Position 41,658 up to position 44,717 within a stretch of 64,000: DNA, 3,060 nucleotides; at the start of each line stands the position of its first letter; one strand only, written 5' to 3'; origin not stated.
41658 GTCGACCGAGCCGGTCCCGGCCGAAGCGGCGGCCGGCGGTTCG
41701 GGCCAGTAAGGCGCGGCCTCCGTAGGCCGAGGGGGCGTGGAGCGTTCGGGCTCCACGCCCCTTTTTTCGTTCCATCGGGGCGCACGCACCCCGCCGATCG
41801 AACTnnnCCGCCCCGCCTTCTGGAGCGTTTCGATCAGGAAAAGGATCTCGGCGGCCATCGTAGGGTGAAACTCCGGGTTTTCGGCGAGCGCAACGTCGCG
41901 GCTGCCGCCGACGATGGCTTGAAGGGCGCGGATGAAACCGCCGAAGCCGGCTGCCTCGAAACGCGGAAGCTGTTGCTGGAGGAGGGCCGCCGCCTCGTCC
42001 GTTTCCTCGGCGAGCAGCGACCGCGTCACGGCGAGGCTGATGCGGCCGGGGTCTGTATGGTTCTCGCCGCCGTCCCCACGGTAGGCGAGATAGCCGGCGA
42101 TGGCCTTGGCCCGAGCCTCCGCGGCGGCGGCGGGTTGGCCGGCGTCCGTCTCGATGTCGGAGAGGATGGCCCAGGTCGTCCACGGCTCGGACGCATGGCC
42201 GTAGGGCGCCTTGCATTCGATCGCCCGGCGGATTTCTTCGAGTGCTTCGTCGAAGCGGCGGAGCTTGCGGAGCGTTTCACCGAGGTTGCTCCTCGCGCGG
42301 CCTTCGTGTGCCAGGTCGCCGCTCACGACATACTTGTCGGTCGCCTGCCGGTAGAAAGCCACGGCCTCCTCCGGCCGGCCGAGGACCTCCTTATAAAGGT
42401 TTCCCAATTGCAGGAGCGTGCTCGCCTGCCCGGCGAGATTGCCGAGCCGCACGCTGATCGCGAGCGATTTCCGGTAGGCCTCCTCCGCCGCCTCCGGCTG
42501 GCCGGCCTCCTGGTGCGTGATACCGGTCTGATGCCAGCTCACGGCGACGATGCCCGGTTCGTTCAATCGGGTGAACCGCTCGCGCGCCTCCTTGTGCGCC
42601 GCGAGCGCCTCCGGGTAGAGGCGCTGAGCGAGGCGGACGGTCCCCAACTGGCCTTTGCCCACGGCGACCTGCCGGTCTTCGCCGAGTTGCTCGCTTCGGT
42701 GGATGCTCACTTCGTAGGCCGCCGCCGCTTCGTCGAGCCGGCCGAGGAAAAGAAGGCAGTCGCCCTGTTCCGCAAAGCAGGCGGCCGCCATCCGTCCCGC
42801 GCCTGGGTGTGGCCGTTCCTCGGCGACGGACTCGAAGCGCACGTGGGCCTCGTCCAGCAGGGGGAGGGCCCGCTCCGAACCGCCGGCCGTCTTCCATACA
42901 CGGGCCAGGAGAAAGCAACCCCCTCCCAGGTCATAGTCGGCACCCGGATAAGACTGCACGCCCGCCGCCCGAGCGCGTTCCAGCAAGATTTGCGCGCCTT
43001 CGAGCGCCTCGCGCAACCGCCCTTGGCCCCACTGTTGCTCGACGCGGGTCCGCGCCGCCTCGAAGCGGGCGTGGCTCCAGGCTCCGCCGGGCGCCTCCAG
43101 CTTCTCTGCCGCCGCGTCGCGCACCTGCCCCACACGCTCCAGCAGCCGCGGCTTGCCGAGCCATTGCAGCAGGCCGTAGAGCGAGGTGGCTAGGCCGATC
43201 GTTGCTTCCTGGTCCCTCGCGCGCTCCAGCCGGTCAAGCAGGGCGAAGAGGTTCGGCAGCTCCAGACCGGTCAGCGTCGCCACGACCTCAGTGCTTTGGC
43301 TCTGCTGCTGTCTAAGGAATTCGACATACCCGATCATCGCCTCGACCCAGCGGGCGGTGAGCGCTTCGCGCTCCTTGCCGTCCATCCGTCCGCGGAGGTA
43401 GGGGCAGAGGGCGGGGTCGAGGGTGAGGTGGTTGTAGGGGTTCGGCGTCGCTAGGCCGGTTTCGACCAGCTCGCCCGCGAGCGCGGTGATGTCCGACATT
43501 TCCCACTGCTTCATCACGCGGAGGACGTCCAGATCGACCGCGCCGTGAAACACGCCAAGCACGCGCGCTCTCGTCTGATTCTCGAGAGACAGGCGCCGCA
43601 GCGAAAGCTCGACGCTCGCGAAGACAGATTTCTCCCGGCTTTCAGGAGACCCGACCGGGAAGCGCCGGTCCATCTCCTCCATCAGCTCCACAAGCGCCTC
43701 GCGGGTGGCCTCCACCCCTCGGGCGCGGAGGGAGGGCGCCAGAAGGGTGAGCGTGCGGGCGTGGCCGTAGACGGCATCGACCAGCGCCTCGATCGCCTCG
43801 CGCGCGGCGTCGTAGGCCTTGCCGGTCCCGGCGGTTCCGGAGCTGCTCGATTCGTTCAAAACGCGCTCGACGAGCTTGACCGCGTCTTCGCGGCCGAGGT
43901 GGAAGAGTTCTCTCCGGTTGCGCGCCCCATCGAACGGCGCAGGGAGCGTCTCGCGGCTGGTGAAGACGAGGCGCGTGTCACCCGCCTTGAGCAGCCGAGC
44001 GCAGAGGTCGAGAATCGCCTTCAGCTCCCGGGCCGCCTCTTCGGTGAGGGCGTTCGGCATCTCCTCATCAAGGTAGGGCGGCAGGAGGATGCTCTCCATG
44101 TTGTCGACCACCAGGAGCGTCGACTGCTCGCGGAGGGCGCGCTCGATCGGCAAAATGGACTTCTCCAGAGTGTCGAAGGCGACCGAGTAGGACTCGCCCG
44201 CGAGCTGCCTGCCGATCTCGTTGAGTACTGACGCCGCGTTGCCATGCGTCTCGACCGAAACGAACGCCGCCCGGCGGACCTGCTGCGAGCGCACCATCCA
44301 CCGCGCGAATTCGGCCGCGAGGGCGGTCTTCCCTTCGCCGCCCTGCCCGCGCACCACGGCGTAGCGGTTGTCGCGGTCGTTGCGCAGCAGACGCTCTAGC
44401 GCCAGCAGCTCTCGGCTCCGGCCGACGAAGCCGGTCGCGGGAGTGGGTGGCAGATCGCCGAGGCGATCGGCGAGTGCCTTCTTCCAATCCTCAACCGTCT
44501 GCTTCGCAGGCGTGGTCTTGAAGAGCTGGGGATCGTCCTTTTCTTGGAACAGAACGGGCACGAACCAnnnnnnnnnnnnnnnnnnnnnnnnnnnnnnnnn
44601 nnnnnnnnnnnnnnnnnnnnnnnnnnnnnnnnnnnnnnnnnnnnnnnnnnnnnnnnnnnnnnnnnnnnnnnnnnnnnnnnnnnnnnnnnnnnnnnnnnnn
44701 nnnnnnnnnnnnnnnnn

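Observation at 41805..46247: Single 1480-aa polypeptide combining TIR, CHAT protease, STAND NTPase and TPR sensor: candidate dual-effector immune/abortive-infection protein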

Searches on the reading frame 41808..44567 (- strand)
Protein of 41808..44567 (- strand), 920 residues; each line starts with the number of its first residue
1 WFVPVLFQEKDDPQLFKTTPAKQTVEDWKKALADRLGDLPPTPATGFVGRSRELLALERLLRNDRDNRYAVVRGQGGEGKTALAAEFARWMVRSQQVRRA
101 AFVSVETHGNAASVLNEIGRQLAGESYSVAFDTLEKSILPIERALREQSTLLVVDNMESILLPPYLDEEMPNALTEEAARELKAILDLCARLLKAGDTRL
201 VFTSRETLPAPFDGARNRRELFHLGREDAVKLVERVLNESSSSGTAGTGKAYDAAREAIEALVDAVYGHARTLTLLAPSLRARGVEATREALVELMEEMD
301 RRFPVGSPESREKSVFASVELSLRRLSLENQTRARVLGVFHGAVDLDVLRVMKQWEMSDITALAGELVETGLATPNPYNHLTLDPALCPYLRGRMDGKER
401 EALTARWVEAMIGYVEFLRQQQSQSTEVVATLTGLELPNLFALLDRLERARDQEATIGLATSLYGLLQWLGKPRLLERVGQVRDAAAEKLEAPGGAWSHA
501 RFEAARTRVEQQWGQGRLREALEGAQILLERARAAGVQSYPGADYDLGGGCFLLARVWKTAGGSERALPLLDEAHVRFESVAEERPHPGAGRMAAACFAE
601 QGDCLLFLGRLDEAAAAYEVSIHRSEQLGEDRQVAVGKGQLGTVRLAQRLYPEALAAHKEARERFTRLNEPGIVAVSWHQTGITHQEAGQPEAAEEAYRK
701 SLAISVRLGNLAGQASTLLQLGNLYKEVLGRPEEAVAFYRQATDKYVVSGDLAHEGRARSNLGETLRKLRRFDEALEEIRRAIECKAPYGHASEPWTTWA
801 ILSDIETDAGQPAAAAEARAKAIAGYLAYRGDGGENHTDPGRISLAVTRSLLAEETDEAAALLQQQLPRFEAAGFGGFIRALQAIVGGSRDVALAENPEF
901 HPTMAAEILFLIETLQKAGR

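Call 44: predict_structure(alignment_id=A2)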
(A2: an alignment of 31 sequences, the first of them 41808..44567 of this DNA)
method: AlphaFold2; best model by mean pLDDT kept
length: 920 residues; sequences in the alignment: 31
mean_pLDDT: 78.3   pTM: 0.59
mean pLDDT of the five models: 78.3, 77.4, 77.2, 72.2, 70.9
residues with pLDDT >= 90: 283; 70-90: 379; 50-70: 164; < 50: 94
segments of 3 or more residues with pLDDT < 50: 1-25, 35-52, 75-78, 162-174, 217-224, 241-254, 305-311
pLDDT, mean of each block of 10 residues (from residue 1): 29 34 47 43 36 55 67 55 67 72 75 85 78 75 88 74 43 57 84 87 66 54 55 61 38 59 64 59 71 69 53 62 83 90 84 89 83 72 75 83 89 86 68 79 85 89 80 73 88 75 92 79 92 84 91 92 86 95 79 92 88 95 91 92 93 97 90 91 95 97 82 90 93 96 82 89 96 96 85 87 95 94 90 69 86 89 87 86 93 89 92 88
secondary structure, 60 per line:
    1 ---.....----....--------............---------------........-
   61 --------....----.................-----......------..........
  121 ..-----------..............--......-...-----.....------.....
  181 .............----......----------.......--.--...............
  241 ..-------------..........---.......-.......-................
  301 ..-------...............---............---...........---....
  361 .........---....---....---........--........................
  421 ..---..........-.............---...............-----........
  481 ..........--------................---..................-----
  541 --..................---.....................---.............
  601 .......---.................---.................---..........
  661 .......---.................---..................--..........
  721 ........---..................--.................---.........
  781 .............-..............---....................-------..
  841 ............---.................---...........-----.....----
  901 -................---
elements in order (helices of 4 or more, strands of 3 or more residues): H4-8 H13-16 H25-36 H52-59 E69-72 H77-93 E99-104 H111-122 H134-147 E150-155 H165-169 H176-193 E198-203 H214-220 H226-242 H256-265 H270-275 H277-283 H285-302 H310-324 H328-339 E343-345 H346-353 H357-369 E373-376 E380-383 H387-394 H397-422 H426-435 H437-449 H453-467 H473-490 H499-514 H518-535 H543-560 H564-584 H588-607 H611-627 H631-647 H651-667 H671-687 H691-708 H711-728 H732-749 H752-768 H772-793 H795-808 H812-831 H839-852 H856-872 H876-886 H892-896 H902-917

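Call 51: fold_search(model_id=the predicted structure, library=pdb)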
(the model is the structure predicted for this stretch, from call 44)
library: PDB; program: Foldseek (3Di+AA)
matches with E <= 10: 1482; with E <= 0.001: 195
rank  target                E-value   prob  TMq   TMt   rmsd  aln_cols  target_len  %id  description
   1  6mfv_A                2.8e-10  1.00  0.34  0.43  11.6       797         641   14  Crystal structure of the Signal Transduction ATPase with Numerous Domains (STAND) protein with a tetratricopeptide rep (released 2019-02-20)
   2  3sf4_B                7.8e-08  1.00  0.27  0.61   6.4       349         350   19  Crystal structure of the complex between the conserved cell polarity proteins Inscuteable and LGN (released 2011-11-23)
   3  6hc2_A                8.7e-08  1.00  0.30  0.68   5.7       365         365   18  Crystal structure of NuMA/LGN hetero-hexamers (released 2019-05-29)
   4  4a1s_B                1.0e-07  1.00  0.28  0.66   5.6       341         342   19  Crystallographic structure of the Pins:Insc complex (released 2012-03-28)
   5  3sf4_A                1.1e-07  1.00  0.26  0.57   8.0       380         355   19  Crystal structure of the complex between the conserved cell polarity proteins Inscuteable and LGN (released 2011-11-23)
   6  4a1s_A                1.2e-07  1.00  0.28  0.66   5.6       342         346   19  Crystallographic structure of the Pins:Insc complex (released 2012-03-28)
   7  5a7d_H                1.3e-07  1.00  0.27  0.60   8.3       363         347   19  Tetrameric assembly of LGN with Inscuteable (released 2016-08-03)
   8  3sf4_C                1.3e-07  1.00  0.26  0.59   7.9       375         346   19  Crystal structure of the complex between the conserved cell polarity proteins Inscuteable and LGN (released 2011-11-23)
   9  6hc2_E                1.4e-07  1.00  0.28  0.61   6.9       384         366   18  Crystal structure of NuMA/LGN hetero-hexamers (released 2019-05-29)
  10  5a7d_B                1.4e-07  1.00  0.27  0.61   6.8       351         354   18  Tetrameric assembly of LGN with Inscuteable (released 2016-08-03)
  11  5a7d_F                1.5e-07  1.00  0.27  0.60   6.8       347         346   19  Tetrameric assembly of LGN with Inscuteable (released 2016-08-03)
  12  6hc2_S                1.7e-07  1.00  0.28  0.64   6.4       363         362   18  Crystal structure of NuMA/LGN hetero-hexamers (released 2019-05-29)
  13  5a7d_C                1.8e-07  1.00  0.27  0.61   6.9       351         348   19  Tetrameric assembly of LGN with Inscuteable (released 2016-08-03)
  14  5a7d_G                1.8e-07  1.00  0.26  0.60   7.0       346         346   19  Tetrameric assembly of LGN with Inscuteable (released 2016-08-03)
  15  6hc2_C                1.8e-07  1.00  0.29  0.64   5.9       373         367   17  Crystal structure of NuMA/LGN hetero-hexamers (released 2019-05-29)
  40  3shf                  1.1e-05  1.00  0.26  0.22  10.1       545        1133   14  Crystal structure of the R265S mutant of full-length murine Apaf-1 (released 2011-08-24)
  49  3sfz                  2.3e-05  1.00  0.27  0.23  10.3       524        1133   13  Crystal structure of full-length murine Apaf-1 (released 2011-08-24)
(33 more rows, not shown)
